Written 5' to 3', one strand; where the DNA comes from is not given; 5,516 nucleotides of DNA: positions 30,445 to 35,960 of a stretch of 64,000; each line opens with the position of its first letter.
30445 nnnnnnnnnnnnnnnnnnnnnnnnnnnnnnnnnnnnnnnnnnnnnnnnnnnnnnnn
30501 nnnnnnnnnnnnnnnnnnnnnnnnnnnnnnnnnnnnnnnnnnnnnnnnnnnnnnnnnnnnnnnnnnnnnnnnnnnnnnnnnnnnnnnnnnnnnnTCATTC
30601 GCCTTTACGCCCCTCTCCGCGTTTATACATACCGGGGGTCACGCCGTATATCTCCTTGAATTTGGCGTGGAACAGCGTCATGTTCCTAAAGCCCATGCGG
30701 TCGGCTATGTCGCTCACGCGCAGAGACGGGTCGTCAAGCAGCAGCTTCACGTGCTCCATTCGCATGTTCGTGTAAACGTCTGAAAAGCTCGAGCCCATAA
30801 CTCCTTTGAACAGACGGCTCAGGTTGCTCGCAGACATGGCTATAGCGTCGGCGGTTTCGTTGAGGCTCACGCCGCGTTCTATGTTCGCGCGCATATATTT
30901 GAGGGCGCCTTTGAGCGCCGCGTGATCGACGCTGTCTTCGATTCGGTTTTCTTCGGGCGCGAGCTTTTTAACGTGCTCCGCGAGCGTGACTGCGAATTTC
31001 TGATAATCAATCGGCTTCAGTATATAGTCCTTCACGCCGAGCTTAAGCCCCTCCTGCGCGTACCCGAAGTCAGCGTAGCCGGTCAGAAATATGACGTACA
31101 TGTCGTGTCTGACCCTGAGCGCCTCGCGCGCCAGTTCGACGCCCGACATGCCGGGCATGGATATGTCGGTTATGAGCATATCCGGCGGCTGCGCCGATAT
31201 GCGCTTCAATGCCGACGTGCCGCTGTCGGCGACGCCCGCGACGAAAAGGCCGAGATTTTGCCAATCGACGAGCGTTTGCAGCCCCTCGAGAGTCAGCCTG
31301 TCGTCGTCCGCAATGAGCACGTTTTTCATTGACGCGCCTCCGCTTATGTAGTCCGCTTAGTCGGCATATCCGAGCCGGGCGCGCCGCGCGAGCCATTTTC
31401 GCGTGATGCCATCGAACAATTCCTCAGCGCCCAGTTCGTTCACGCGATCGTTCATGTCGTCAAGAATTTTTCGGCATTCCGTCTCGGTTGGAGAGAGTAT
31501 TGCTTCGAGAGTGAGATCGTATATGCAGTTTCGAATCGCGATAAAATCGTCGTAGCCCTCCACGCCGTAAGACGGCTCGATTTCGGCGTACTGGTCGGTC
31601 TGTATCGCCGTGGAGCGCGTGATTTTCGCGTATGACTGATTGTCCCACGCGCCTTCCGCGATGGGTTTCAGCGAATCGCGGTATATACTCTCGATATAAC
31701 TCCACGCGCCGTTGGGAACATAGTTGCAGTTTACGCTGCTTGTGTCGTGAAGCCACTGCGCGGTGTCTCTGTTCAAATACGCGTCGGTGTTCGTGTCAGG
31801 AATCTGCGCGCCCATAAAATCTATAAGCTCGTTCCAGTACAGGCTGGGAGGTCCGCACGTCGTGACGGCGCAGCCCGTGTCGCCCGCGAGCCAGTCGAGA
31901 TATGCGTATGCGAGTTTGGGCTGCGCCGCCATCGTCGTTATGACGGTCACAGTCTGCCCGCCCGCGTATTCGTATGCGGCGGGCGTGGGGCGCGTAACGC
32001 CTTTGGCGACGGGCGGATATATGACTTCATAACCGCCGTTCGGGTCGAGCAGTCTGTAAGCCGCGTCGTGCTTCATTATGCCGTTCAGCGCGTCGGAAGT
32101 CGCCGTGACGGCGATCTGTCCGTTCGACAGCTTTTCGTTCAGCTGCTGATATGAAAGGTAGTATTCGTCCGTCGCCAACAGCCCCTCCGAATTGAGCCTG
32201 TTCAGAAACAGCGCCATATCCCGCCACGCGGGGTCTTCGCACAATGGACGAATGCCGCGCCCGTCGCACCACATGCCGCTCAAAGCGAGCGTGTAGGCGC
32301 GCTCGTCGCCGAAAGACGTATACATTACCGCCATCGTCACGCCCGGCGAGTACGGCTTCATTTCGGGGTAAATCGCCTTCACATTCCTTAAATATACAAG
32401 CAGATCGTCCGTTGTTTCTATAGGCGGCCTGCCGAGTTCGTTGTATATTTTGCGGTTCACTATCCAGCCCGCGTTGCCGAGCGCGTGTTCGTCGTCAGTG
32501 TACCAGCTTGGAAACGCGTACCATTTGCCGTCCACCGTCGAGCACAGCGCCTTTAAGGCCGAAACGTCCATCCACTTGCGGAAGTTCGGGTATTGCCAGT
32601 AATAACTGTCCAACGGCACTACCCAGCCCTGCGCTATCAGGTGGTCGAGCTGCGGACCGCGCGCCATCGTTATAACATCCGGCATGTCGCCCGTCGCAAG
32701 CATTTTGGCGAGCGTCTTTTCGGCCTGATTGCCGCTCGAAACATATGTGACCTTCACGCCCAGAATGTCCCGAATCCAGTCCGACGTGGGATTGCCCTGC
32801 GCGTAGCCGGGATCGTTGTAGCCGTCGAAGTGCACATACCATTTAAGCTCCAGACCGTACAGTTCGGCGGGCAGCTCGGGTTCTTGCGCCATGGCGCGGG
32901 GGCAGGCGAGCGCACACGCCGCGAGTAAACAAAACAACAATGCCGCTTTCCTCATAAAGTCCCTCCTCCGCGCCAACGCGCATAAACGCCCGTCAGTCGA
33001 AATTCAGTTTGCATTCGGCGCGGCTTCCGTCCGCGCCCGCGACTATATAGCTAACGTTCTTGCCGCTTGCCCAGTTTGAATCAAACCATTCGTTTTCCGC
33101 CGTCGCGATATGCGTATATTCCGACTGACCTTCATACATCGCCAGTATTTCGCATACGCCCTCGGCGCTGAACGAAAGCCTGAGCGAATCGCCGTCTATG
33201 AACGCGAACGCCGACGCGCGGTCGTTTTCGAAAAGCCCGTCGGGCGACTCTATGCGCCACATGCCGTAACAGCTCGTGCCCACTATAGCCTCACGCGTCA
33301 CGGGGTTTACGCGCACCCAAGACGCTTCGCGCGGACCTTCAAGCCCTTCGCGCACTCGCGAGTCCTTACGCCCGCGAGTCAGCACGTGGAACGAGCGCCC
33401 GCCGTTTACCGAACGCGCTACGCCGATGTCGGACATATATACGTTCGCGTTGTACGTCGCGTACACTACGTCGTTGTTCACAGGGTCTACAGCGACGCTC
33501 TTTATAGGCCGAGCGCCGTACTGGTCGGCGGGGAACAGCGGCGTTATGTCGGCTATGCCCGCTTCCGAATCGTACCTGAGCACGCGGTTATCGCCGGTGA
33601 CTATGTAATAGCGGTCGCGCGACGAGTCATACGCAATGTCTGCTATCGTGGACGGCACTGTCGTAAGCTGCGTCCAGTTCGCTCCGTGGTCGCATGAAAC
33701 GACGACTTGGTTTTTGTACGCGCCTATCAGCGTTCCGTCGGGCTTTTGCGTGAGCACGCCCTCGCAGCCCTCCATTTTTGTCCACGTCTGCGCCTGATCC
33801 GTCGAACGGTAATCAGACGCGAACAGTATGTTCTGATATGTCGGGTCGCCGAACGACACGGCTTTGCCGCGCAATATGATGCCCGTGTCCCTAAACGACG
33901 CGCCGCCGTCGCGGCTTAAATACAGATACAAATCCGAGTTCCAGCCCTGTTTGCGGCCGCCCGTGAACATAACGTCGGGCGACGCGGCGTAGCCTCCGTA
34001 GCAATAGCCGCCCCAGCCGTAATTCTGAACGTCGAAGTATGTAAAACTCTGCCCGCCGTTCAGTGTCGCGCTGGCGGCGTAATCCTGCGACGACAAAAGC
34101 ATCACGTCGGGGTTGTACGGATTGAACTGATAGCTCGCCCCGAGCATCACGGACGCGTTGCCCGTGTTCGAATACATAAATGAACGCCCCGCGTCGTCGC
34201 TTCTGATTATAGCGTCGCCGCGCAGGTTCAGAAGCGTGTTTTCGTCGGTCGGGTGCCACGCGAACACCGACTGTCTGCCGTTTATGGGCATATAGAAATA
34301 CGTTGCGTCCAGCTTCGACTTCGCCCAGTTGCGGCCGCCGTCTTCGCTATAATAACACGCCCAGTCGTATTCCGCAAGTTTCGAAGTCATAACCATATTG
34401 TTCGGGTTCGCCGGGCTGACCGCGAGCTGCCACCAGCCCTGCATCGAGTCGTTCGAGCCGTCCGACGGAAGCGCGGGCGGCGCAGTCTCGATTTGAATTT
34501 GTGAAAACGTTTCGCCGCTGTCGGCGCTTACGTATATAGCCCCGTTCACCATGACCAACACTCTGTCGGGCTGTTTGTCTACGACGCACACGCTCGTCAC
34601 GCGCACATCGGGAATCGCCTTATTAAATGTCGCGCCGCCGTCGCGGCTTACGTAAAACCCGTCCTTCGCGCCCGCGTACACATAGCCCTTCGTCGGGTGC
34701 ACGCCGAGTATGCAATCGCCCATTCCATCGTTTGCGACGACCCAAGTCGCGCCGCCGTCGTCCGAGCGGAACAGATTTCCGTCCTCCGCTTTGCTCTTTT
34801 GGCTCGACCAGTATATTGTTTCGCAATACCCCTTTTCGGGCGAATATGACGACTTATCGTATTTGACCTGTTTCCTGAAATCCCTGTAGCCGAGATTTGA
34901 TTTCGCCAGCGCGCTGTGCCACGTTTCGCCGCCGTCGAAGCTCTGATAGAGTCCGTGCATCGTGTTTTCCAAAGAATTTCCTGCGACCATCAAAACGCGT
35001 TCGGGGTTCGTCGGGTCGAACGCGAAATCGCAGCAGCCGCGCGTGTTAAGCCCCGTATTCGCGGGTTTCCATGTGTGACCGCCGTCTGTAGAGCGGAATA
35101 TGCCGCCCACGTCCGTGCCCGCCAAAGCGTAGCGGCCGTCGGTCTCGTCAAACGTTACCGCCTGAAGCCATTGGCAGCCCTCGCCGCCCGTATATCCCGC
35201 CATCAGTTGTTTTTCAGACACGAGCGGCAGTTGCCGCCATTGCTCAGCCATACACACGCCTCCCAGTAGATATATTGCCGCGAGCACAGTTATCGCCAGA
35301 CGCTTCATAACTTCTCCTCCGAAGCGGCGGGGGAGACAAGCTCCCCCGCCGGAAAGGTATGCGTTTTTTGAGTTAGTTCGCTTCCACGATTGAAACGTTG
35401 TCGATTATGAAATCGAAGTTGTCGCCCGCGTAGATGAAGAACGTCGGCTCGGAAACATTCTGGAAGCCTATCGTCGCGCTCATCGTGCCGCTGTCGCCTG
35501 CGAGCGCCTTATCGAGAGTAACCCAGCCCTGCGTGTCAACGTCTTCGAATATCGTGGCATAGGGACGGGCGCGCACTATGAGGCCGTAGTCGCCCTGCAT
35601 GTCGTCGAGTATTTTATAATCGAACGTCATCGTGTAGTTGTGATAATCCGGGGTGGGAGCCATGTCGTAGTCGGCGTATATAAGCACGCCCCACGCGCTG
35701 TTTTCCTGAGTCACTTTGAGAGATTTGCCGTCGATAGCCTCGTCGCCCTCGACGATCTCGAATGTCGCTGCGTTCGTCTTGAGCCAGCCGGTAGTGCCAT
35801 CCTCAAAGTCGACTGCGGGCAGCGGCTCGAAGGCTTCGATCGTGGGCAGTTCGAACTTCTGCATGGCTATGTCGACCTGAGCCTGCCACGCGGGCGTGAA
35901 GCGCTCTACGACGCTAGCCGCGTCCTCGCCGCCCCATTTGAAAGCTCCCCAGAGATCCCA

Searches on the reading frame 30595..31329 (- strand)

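Call 8: search_protein_families(library=pfam, proteins=[window:30595-31329:-], max_evalue=0.001)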
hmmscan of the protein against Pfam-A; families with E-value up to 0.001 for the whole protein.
window:30595-31329:- (244 aa): 3 families
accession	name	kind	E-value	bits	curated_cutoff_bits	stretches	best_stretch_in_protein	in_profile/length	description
PF00072.30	Response_reg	-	8.5e-25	87.5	30.2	1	4-112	1-106/111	Response regulator receiver domain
PF12833.13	HTH_18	-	4.4e-19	69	33.6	1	160-237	2-79/80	Helix-turn-helix domain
PF00165.29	HTH_AraC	-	7.9e-11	42.3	26.6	1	202-233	8-38/42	Bacterial regulatory helix-turn-helix proteins, AraC family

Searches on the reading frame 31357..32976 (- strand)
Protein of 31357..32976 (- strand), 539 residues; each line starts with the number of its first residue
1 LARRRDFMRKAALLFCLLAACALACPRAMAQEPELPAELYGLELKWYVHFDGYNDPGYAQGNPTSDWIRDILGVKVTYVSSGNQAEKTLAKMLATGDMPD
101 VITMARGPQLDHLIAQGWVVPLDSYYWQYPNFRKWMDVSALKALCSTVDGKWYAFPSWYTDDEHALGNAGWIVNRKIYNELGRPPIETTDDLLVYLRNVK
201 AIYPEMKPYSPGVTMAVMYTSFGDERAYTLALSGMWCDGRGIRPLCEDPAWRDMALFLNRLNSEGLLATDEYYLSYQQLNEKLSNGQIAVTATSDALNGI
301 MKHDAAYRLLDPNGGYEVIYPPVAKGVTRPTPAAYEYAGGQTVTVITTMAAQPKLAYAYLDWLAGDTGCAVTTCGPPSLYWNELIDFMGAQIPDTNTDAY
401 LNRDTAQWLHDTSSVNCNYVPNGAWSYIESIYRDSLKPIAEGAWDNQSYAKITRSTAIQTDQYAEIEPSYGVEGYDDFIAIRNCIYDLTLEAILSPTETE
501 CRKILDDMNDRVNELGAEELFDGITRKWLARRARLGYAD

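Call 4: search_protein_families(library=pfam, proteins=[window:31357-32976:-], max_evalue=0.01)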
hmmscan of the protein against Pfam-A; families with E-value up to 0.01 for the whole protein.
window:31357-32976:- (539 aa): 2 families
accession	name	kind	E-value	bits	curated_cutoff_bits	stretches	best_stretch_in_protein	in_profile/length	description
PF01547.30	SBP_bac_1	-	1.2e-14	55.4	26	1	73-366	23-303/307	Bacterial extracellular solute-binding protein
PF13531.11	SBP_bac_11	-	3.1e-05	24.3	25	0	74-121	28-70/227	Bacterial extracellular solute-binding protein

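Call 6: search_protein_families(library=ncbifam, proteins=[window:31357-32976:-], max_evalue=0.01)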
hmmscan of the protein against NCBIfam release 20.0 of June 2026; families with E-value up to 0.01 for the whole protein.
window:31357-32976:- (539 aa): 0 families

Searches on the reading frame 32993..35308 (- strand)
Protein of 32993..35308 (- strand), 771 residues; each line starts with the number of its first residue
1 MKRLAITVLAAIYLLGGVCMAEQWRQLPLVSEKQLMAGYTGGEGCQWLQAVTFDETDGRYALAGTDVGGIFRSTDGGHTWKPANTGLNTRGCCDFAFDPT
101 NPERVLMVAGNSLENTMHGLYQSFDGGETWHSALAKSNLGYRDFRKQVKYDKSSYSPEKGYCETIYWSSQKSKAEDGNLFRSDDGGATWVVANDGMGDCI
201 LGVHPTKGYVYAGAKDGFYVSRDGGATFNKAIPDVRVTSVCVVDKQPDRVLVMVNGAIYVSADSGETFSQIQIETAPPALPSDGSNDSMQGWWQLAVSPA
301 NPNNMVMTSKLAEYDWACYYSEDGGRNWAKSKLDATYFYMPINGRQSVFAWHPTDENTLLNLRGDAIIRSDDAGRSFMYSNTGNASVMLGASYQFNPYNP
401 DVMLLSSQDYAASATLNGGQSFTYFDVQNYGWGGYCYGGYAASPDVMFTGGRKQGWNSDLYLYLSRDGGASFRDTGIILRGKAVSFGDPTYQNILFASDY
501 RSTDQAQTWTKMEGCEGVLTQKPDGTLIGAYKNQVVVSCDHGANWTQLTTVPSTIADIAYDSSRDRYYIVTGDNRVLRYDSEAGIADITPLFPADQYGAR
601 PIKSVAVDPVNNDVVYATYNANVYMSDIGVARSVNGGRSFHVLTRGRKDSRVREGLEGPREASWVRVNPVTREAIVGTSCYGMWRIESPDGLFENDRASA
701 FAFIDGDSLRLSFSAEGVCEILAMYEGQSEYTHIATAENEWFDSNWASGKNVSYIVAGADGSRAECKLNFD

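Call 4: search_protein_families(library=pfam, proteins=[window:32993-35308:-], max_evalue=0.01)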
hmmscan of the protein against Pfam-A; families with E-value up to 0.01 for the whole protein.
window:32993-35308:- (771 aa): 5 families
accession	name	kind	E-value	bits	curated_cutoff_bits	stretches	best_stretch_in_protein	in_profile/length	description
PF15902.12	Sortilin-Vps10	-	3.3e-29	102.4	33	2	218-339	3-120/446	Sortilin, neurotensin receptor 3,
PF02012.26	BNR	-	3.2e-15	54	27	0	71-81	1-11/12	BNR/Asp-box repeat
PF13088.12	BNR_2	-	8.5e-07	29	31.4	0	259-478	85-254/277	BNR repeat-like domain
PF14870.12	PSII_BNR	-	2.9e-05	23.9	27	0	204-329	27-138/303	Photosynthesis system II assembly factor YCF48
PF15899.11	BNR_6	-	0.00073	19.8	27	0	179-190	1-12/14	BNR-Asp box repeat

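Call 6: search_protein_families(library=ncbifam, proteins=[window:32993-35308:-], max_evalue=0.01)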
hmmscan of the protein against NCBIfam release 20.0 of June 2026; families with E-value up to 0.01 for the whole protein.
window:32993-35308:- (771 aa): 3 families
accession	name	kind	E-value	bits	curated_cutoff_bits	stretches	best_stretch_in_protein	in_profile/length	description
NF045728.1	glycosyl_F510_1955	equivalog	1.6e-37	129.1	175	4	164-275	106-218/246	F510_1955 family glycosylhydrolase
NF010237.0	PRK13684.1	equivalog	3.5e-06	26.3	326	0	64-82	148-166/334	photosynthesis system II assembly factor Ycf48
NF047818.1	LIC11996_lipo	equivalog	0.00049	19.3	350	0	483-550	292-359/422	LIC11996 family lipoprotein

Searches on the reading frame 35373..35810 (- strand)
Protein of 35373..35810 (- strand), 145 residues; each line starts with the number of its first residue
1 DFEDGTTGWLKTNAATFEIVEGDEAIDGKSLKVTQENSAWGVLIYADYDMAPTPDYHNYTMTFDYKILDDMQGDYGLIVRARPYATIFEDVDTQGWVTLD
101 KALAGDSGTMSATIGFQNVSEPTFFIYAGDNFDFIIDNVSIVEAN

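Call 70: search_protein_families(library=pfam, proteins=[window:35373-35810:-], max_evalue=10)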
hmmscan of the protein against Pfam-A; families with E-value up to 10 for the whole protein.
window:35373-35810:- (145 aa): 3 families
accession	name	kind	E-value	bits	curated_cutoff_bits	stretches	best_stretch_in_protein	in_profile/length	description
PF02018.23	CBM_4_9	-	0.012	16.4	25.9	1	1-45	8-53/136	Carbohydrate binding domain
PF18329.7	SGBP_B_XBD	-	0.046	14.3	26.4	1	1-55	10-51/186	Surface glycan-binding protein B xyloglucan binding domain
PF06439.18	3keto-disac_hyd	-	0.15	12.5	26.8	1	53-82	48-75/187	3-keto-disaccharide hydrolase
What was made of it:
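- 35373..37079 (-): H: second SBP (568 aa) with a C-terminal CBM4/9-like tail (aa ~424-568, nt 35376-35810). The tail gives a weak CBM_4_9 hit at 0.012 (call 70).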
